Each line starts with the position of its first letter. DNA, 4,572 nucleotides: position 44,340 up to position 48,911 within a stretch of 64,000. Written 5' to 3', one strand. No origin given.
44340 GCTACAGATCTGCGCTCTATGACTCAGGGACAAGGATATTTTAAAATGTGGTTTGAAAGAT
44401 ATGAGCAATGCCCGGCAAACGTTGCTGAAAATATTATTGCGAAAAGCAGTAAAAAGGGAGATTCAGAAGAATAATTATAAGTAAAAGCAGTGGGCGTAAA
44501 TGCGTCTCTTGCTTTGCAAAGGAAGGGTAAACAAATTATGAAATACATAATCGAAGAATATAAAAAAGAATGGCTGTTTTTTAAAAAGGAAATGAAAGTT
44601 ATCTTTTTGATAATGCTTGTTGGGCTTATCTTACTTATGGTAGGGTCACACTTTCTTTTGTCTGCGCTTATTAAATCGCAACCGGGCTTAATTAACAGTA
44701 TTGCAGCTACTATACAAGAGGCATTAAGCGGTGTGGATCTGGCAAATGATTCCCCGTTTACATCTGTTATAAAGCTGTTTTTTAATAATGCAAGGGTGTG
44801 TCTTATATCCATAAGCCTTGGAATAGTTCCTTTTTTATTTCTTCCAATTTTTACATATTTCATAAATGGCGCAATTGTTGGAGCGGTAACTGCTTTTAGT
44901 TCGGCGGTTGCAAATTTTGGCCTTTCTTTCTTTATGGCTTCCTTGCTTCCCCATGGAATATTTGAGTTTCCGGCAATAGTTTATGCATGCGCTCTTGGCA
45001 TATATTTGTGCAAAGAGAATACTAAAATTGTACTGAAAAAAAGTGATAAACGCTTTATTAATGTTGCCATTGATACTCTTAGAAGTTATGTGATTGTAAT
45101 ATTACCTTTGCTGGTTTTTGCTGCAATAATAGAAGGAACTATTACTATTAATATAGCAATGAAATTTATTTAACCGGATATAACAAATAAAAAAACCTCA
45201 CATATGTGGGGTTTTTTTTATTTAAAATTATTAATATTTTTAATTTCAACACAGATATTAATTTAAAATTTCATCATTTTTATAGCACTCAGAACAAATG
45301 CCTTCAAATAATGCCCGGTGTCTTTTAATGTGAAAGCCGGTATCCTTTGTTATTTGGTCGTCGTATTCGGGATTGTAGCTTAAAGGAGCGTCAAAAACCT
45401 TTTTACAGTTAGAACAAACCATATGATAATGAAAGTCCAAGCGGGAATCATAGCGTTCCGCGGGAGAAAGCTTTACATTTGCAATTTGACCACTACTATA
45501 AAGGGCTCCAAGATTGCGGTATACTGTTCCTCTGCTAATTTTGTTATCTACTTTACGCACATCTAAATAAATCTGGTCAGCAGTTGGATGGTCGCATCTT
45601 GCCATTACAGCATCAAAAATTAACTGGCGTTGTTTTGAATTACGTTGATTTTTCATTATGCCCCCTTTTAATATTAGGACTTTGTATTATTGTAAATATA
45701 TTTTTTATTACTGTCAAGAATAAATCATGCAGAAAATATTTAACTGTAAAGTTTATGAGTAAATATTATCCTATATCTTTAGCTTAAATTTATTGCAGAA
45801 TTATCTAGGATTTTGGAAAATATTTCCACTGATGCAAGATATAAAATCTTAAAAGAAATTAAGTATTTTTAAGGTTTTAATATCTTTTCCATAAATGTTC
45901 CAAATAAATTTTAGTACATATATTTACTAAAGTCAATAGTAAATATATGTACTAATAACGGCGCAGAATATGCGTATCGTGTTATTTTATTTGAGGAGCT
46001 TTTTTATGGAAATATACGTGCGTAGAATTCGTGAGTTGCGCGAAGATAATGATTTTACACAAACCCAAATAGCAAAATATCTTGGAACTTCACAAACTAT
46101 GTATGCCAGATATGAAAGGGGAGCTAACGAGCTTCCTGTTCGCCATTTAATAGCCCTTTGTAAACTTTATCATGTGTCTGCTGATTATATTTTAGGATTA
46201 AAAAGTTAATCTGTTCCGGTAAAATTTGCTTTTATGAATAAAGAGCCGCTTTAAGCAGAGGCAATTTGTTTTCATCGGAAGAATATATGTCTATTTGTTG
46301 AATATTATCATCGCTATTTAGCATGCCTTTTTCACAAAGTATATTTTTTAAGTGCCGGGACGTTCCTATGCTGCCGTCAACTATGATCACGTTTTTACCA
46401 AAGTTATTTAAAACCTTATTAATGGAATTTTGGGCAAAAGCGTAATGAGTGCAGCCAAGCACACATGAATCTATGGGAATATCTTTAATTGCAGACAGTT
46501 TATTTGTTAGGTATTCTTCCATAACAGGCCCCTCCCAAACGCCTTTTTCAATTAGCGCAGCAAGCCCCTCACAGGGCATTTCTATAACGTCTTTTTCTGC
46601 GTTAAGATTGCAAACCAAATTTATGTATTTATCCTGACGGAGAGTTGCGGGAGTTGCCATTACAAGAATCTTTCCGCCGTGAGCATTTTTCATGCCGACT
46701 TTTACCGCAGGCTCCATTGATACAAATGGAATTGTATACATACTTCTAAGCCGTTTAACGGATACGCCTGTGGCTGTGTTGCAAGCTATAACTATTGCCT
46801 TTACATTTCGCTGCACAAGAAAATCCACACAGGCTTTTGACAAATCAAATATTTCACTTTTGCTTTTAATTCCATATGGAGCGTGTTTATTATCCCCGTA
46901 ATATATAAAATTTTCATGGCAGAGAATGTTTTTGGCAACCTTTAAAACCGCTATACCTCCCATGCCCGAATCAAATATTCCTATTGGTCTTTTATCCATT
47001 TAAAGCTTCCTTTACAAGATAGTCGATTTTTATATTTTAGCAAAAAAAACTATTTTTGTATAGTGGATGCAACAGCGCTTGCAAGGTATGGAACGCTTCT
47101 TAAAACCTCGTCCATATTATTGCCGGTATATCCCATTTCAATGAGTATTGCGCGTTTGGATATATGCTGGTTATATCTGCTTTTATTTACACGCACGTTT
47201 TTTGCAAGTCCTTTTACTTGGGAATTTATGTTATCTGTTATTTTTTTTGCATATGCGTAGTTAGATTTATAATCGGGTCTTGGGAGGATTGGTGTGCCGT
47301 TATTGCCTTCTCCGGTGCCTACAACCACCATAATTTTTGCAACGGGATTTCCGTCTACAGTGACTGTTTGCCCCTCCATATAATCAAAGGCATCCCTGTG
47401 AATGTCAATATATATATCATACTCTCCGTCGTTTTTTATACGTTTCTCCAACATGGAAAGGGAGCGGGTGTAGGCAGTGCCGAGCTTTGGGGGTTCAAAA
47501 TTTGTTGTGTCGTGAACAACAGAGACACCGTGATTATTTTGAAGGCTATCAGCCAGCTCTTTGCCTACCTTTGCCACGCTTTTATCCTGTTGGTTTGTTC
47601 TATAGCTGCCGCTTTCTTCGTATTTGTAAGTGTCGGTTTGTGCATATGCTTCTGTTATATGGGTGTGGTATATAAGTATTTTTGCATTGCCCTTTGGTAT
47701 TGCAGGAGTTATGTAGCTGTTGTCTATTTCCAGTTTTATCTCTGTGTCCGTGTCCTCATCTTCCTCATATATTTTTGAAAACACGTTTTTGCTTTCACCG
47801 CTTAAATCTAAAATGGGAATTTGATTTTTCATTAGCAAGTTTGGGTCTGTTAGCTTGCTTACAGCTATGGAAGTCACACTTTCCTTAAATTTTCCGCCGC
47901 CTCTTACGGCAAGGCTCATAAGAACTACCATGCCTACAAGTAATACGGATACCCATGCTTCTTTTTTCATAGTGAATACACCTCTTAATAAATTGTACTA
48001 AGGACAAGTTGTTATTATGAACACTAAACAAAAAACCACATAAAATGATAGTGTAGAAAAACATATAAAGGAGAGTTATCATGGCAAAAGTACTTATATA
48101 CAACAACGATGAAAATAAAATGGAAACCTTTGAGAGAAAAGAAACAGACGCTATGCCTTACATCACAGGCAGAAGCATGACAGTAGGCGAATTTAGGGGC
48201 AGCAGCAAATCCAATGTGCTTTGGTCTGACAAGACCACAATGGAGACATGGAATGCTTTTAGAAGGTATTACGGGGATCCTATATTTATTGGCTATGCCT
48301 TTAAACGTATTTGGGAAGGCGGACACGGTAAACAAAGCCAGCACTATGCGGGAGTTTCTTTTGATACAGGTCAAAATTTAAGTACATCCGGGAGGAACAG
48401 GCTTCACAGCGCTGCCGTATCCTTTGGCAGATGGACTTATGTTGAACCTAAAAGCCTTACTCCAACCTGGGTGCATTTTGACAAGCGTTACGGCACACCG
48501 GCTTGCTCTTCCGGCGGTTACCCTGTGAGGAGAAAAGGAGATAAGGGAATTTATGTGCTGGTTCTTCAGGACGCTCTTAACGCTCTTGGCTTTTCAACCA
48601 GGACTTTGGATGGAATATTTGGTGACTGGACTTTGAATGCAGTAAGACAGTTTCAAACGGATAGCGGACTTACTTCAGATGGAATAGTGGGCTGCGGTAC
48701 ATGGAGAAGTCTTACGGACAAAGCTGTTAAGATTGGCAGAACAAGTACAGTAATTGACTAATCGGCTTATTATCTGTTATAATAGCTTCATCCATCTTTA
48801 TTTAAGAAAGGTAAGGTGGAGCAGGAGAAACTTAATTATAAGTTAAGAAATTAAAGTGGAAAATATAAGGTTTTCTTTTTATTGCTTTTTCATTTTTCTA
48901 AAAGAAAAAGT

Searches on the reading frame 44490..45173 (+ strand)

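Call 38: search_protein_families(library=pfam, proteins=[window:44490-45173:+], max_evalue=0.00001)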
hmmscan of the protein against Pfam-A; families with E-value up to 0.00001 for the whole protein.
window:44490-45173:+ (227 aa): 1 family
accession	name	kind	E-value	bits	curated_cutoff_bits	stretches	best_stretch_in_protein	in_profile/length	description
PF01944.22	SpoIIM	-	1.4e-28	100.3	26.9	1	40-219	3-162/163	Stage II sporulation protein M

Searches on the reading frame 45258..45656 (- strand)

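Call 38: search_protein_families(library=pfam, proteins=[window:45258-45656:-], max_evalue=0.00001)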
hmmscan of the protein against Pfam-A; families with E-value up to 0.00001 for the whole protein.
window:45258-45656:- (132 aa): 1 family
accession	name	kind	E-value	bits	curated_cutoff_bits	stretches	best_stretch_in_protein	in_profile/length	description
PF01475.25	FUR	-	6.1e-19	68.8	23.1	1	3-114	3-117/121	Ferric uptake regulator family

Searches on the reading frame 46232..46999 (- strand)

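Call 38: search_protein_families(library=pfam, proteins=[window:46232-46999:-], max_evalue=0.00001)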
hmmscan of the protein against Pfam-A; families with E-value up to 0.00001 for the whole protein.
window:46232-46999:- (255 aa): 1 family
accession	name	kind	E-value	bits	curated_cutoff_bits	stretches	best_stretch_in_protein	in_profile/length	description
PF01177.27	Asp_Glu_race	-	1.2e-13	51.8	31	1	32-203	31-197/211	Asp/Glu/Hydantoin racemase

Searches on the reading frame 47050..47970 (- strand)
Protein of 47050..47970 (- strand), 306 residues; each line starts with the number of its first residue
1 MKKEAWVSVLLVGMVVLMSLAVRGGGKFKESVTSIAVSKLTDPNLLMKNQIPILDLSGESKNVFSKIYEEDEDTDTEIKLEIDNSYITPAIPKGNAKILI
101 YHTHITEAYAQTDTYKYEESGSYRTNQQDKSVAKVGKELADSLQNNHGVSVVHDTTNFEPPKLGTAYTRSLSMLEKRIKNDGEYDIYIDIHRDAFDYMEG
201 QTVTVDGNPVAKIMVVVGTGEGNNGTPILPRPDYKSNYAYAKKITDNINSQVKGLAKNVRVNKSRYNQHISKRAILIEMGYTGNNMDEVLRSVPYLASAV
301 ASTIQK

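Call 38: search_protein_families(library=pfam, proteins=[window:47050-47970:-], max_evalue=0.00001)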
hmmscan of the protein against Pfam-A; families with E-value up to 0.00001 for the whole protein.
window:47050-47970:- (306 aa): 2 families
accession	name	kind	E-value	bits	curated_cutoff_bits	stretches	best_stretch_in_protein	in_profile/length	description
PF07454.18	SpoIIP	-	1.6e-54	185.7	24.4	1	67-301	50-269/269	Stage II sporulation protein P (SpoIIP)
PF01520.23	Amidase_3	-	3.9e-08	34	27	1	130-302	24-166/174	N-acetylmuramoyl-L-alanine amidase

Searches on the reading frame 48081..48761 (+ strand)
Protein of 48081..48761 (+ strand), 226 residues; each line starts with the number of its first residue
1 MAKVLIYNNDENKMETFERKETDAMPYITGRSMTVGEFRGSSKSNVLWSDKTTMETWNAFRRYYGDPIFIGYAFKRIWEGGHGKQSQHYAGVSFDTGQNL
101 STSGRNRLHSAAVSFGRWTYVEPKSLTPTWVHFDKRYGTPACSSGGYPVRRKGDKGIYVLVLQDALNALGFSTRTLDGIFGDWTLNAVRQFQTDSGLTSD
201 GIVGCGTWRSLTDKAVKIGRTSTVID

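Call 38: search_protein_families(library=pfam, proteins=[window:48081-48761:+], max_evalue=0.00001)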
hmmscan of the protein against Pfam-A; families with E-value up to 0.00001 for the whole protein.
window:48081-48761:+ (226 aa): 1 family
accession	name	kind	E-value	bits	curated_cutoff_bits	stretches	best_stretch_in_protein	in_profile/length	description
PF01471.23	PG_binding_1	-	1.6e-14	54.2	23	1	159-211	5-57/57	Putative peptidoglycan binding domain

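Call 51: search_protein_families(library=ncbifam, proteins=[window:48081-48761:+], max_evalue=0.01)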
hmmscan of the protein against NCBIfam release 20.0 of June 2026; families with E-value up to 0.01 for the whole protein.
window:48081-48761:+ (226 aa): 6 families
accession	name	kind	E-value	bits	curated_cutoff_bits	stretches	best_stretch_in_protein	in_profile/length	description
NF052335.1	PdgHdaseHSB129560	equivalog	3.6e-13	49.5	500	1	138-212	187-262/330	peptidoglycan hydrolase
TIGR02869.1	spore_SleB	equivalog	1.1e-12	48.2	236.5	1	151-212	8-69/201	spore cortex-lytic enzyme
NF052336.1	PdgHdaseHSB100310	equivalog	2.5e-11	43.5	500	1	138-212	173-247/316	peptidoglycan hydrolase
NF052377.1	lmo1851_S41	exception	8.1e-06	24.8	725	1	152-214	386-448/468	lmo1851 family serine protease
NF004786.0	PRK06132.1-3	equivalog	0.00014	20.8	329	1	159-198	223-262/418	hypothetical protein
TIGR03979.1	His_Ser_Rich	equivalog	0.0019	18.2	121.65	1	159-211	134-186/190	His-Xaa-Ser repeat protein HxsA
